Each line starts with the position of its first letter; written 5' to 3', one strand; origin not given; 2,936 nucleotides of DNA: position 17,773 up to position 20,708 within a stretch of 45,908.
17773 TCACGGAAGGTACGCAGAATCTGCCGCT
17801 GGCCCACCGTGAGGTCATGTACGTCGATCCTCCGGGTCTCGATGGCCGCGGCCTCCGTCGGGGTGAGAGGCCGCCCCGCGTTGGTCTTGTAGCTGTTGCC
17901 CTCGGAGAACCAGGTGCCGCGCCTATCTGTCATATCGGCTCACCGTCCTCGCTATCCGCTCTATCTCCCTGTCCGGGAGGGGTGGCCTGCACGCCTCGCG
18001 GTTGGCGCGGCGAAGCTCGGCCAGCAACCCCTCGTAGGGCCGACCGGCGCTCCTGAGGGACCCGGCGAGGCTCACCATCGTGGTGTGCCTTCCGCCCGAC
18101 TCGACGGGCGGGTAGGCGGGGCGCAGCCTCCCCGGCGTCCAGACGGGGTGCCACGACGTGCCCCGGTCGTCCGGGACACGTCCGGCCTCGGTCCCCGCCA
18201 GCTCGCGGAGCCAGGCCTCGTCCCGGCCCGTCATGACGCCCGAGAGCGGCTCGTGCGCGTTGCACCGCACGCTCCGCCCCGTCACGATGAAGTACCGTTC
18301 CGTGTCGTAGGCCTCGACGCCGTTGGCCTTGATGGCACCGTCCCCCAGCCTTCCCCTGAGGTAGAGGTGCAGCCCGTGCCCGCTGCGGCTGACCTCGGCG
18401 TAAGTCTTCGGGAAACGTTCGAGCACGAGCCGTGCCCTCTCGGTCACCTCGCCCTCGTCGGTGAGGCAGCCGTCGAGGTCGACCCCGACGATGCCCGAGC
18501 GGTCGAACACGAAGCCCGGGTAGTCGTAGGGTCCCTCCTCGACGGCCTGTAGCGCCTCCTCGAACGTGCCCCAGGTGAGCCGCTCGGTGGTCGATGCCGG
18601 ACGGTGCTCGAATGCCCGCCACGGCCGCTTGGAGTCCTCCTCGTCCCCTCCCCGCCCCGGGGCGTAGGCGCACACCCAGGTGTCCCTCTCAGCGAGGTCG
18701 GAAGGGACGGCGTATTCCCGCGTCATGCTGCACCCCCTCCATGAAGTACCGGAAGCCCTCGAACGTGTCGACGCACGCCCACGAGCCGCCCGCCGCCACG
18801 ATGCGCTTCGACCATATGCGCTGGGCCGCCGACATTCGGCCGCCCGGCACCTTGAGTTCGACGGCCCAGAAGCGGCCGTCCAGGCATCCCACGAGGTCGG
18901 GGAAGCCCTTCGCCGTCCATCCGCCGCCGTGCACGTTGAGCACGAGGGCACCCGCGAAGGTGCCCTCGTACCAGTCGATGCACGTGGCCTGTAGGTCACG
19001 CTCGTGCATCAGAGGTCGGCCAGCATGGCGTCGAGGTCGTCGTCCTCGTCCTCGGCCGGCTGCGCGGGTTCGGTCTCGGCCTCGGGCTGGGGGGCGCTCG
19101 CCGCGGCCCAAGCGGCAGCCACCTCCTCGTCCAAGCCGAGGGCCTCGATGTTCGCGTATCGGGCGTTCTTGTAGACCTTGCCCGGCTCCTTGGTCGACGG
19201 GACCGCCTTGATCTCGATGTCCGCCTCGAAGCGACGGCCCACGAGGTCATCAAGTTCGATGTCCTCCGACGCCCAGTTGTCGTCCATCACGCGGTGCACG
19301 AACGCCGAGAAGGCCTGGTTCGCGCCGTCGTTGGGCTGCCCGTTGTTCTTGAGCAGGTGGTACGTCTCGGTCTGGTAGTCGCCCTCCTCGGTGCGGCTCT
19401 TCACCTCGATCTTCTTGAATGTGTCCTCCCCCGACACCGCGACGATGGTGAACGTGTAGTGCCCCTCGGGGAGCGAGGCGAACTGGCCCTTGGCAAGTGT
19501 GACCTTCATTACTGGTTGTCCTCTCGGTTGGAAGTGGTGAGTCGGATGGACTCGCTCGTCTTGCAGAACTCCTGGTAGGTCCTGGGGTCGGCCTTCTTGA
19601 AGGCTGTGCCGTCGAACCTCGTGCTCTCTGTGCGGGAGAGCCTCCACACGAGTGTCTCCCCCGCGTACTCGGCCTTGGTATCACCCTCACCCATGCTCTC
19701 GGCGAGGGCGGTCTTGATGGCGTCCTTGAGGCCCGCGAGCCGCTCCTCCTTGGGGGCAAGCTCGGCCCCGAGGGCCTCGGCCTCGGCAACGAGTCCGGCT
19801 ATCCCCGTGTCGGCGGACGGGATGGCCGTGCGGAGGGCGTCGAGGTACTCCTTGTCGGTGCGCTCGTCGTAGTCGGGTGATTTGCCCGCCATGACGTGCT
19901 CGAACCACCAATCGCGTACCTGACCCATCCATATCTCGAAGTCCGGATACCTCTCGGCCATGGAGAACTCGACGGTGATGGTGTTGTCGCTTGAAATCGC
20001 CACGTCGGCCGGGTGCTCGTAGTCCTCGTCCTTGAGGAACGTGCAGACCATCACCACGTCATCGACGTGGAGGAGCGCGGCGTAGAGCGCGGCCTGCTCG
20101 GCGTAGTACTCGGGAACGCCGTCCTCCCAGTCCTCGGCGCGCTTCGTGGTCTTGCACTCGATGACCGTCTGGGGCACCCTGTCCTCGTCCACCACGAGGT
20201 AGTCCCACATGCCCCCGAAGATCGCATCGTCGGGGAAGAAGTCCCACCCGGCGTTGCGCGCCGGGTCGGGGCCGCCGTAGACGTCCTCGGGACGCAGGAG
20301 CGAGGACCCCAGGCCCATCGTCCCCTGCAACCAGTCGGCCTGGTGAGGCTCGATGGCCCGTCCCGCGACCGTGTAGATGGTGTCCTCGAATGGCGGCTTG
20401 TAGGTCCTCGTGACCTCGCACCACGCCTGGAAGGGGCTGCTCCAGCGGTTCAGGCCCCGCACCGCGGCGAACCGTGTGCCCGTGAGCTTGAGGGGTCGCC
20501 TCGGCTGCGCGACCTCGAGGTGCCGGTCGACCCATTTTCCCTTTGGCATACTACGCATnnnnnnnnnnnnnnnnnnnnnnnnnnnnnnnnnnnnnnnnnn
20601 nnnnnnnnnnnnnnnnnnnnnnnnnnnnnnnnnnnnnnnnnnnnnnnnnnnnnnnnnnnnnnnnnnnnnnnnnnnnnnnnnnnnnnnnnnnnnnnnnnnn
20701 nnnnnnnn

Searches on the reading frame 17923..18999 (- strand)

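Call 64: search_protein_families(library=pfam, proteins=[window:17923-18999:-], max_evalue=0.001)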
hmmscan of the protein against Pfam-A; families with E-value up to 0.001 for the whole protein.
window:17923-18999:- (358 aa): 1 family
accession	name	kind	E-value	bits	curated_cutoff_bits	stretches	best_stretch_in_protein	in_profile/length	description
PF08708.16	PriCT_1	-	1.7e-11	44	21.1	1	297-357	6-65/67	Primase C terminal 1 (PriCT-1)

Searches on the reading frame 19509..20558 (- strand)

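Call 64: search_protein_families(library=pfam, proteins=[window:19509-20558:-], max_evalue=0.001)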
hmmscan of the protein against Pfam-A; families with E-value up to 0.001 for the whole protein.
window:19509-20558:- (349 aa): 1 family
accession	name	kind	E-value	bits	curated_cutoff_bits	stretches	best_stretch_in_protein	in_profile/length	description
PF09588.16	YqaJ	-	2.3e-07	31.6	22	1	20-161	5-145/150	YqaJ-like viral recombinase domain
